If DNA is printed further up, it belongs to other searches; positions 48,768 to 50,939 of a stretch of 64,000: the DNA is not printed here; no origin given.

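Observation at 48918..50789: N-terminally extended KamA-family radical-SAM aminomutase embedded between gcvPB and lipA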

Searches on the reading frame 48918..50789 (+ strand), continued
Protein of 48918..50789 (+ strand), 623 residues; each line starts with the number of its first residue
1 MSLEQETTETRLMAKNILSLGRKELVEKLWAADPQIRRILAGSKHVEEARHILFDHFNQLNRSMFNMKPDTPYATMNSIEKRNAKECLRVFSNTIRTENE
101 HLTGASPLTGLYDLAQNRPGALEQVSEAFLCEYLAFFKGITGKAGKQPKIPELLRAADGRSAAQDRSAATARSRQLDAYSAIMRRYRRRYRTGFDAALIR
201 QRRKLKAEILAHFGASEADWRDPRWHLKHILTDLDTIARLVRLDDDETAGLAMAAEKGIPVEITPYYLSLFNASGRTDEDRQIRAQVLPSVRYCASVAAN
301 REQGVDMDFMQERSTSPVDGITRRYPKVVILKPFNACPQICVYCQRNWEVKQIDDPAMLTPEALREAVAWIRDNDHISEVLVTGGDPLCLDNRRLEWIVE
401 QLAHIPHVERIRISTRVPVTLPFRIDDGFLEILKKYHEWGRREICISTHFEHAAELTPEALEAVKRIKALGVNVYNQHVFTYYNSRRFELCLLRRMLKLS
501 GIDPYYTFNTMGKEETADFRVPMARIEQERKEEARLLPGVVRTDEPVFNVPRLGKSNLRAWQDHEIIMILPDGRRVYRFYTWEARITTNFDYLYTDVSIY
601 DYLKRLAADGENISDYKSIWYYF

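Call 73: search_protein_families(library=pfam, alignment_id=A5, max_evalue=0.00001)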
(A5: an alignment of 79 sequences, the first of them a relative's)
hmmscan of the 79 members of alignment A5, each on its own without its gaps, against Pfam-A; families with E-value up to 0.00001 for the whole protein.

A. member 1, L021:7353-8552:+ (399 aa): 1 family
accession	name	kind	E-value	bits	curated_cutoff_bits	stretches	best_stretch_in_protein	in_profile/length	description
PF01916.23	DS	-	7.8e-94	314.6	27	1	83-375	2-285/288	Deoxyhypusine synthase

B. families by the number of members that match (of 79 scanned): 104 families (the first 25 are shown)
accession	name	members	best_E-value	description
PF12706.13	Lactamase_B_2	3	8.8e-23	Beta-lactamase superfamily domain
PF00873.25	ACR_tran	2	8.5e-178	AcrB/AcrD/AcrF family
PF00850.24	Hist_deacetyl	2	9e-99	Histone deacetylase domain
PF02355.23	SecD_SecF_C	2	1.5e-33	Protein export membrane protein SecD/SecF, C-terminal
PF13483.12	Lactamase_B_3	2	5.8e-32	Beta-lactamase superfamily domain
PF01926.29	MMR_HSR1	2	4.6e-23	50S ribosome-binding GTPase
PF00156.33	Pribosyltran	2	1.9e-14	Phosphoribosyl transferase domain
PF02421.24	FeoB_N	2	1.8e-10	Ferrous iron transport protein B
PF02786.22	CPSase_L_D2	1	4.1e-109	Carbamoyl-phosphate synthase L chain, ATP binding domain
PF25596.1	CPSase_L_D1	1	9.4e-99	Carbamoyl phosphate synthase preATP-grasp domain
PF00171.27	Aldedh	1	5.7e-97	Aldehyde dehydrogenase family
PF01916.23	DS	1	7.8e-94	Deoxyhypusine synthase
PF06808.19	DctM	1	8.1e-87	Tripartite ATP-independent periplasmic transporter, DctM component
PF01544.23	CorA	1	7.4e-76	CorA-like Mg2+ transporter protein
PF02386.22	TrkH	1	2.6e-75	Cation transport protein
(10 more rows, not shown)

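Call 79: find_homologous_proteins(query=P0106, max_evalue=1e-30)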
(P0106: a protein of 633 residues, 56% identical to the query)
Query P0106 (633 aa): 4612 proteins with E <= 1e-30 among 8000 candidates; the best 120 are listed.
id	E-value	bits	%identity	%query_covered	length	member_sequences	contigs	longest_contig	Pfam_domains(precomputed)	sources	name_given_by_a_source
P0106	0.0e+0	1462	100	100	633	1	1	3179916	PF04055.28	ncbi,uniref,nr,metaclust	ncbi:KamA family radical SAM protein [Methanocella arvoryzae]|uniref:Radical SAM core domain-contain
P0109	0.0e+0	1256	83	100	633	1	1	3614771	PF04055.28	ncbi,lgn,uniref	ncbi:KamA family radical SAM protein [Methanocella sp. MCL-LM]|uniref:KamA family radical SAM protei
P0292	0.0e+0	1137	80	95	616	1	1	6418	PF04055.28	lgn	-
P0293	0.0e+0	1035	69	100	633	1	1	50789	PF04055.28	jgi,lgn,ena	jgi:lysine 2,3-aminomutase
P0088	0.0e+0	1013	70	96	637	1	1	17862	PF04055.28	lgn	-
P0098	0.0e+0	1012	71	95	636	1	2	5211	PF04055.28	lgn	-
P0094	3.6e-295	999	70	95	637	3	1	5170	PF04055.28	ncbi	-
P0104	6.2e-295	998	70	95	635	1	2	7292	PF04055.28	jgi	jgi:lysine 2,3-aminomutase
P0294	1.4e-294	997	71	94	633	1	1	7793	PF04055.28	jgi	jgi:lysine 2,3-aminomutase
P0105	7.7e-285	965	68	95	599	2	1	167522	PF04055.28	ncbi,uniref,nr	ncbi:KamA family radical SAM protein [Methanocella sp. CWC-04]|uniref:KamA family radical SAM protei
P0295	1.9e-283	960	66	95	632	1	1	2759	PF04055.28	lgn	-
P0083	7.2e-277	938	64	100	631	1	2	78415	PF04055.28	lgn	-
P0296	1.2e-264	898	63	95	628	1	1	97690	PF04055.28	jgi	jgi:lysine 2,3-aminomutase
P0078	3.7e-263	893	62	95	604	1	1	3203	PF04055.28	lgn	-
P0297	1.8e-261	887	62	96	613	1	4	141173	PF04055.28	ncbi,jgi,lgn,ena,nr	ncbi:MAG: KamA family radical SAM protein [Candidatus Diapherotrites archaeon]|nr:KamA family radica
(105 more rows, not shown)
